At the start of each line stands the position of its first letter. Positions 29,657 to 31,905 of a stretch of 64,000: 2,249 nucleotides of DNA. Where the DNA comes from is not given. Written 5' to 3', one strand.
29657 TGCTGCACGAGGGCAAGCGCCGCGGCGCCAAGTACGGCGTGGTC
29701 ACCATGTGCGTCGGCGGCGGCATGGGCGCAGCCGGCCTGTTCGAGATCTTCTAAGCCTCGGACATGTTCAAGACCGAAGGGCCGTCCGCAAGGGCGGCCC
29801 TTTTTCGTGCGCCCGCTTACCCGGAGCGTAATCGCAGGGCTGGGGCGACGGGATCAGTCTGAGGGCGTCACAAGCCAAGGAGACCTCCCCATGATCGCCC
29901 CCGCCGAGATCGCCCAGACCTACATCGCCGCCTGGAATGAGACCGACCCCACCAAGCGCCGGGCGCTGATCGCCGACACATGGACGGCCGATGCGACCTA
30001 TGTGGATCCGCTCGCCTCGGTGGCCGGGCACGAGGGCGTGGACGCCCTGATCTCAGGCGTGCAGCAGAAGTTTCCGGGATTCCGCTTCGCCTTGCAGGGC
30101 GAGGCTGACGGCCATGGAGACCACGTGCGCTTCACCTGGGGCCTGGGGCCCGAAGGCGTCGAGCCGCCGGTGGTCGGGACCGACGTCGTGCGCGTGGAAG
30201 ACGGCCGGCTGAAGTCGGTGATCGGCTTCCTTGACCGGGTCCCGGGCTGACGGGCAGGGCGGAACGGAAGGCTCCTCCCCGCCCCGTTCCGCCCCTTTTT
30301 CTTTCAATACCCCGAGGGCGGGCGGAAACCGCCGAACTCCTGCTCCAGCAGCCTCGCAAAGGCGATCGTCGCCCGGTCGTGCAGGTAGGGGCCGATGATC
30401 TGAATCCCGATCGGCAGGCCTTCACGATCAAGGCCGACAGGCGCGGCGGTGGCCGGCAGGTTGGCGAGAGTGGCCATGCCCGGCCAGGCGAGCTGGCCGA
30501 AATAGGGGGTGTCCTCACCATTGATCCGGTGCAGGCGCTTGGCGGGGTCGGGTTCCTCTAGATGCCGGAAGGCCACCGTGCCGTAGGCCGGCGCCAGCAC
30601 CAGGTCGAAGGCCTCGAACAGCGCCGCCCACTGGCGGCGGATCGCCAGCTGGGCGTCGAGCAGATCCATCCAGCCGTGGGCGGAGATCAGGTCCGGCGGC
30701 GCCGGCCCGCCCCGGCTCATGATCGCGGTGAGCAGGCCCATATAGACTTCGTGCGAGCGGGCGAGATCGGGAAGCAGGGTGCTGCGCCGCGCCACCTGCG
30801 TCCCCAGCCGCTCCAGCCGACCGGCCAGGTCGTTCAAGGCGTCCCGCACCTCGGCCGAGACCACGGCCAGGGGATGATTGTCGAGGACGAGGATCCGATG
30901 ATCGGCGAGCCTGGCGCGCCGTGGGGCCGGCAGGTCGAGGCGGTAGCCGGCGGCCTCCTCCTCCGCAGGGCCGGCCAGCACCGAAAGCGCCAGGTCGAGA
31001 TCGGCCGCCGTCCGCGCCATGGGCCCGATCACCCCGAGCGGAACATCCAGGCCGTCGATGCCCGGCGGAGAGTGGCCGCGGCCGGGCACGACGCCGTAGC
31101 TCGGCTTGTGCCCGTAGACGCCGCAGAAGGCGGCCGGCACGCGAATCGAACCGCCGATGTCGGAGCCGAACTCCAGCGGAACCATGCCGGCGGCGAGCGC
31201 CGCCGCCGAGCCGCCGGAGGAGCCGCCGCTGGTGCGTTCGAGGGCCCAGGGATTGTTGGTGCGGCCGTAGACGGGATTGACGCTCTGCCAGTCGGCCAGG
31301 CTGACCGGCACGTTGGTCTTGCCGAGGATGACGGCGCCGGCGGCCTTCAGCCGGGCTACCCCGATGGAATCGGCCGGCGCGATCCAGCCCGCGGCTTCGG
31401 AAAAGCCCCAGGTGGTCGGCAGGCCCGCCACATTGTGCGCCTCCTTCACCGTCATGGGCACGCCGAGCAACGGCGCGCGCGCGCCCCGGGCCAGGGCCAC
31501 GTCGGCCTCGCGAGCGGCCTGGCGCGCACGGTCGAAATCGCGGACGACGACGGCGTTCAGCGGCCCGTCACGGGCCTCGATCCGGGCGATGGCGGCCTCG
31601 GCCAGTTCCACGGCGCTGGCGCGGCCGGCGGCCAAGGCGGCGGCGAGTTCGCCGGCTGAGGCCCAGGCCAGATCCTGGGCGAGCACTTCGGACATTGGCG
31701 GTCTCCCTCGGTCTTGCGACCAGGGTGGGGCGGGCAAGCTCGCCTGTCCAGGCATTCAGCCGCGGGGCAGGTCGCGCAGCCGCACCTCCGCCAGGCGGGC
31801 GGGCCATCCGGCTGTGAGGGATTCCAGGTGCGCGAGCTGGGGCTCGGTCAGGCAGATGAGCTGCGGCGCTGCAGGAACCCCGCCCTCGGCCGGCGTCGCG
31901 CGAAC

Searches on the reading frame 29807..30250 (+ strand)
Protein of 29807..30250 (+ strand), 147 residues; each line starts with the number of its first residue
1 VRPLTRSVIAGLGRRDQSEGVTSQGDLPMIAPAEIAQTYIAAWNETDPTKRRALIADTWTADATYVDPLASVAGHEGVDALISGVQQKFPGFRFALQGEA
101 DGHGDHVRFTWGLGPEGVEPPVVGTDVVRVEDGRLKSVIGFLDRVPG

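Call 4: search_protein_families(library=pfam, proteins=[window:29807-30250:+], max_evalue=0.01)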
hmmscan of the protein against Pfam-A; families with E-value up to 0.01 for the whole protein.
window:29807-30250:+ (147 aa): 2 families
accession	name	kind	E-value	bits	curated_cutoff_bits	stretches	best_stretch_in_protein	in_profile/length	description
PF12680.13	SnoaL_2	-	7e-12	46.3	27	1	37-136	2-100/102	SnoaL-like domain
PF07366.18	SnoaL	-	0.0001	22.6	28.4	1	34-145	2-120/126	SnoaL-like polyketide cyclase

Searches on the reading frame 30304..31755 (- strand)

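Call 4: search_protein_families(library=pfam, proteins=[window:30304-31755:-], max_evalue=0.01)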
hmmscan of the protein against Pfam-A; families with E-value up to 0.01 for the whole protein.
window:30304-31755:- (483 aa): 1 family
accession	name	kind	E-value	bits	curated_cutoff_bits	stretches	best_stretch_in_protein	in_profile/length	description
PF01425.27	Amidase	-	4.4e-94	316.5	27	2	50-343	1-292/445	Amidase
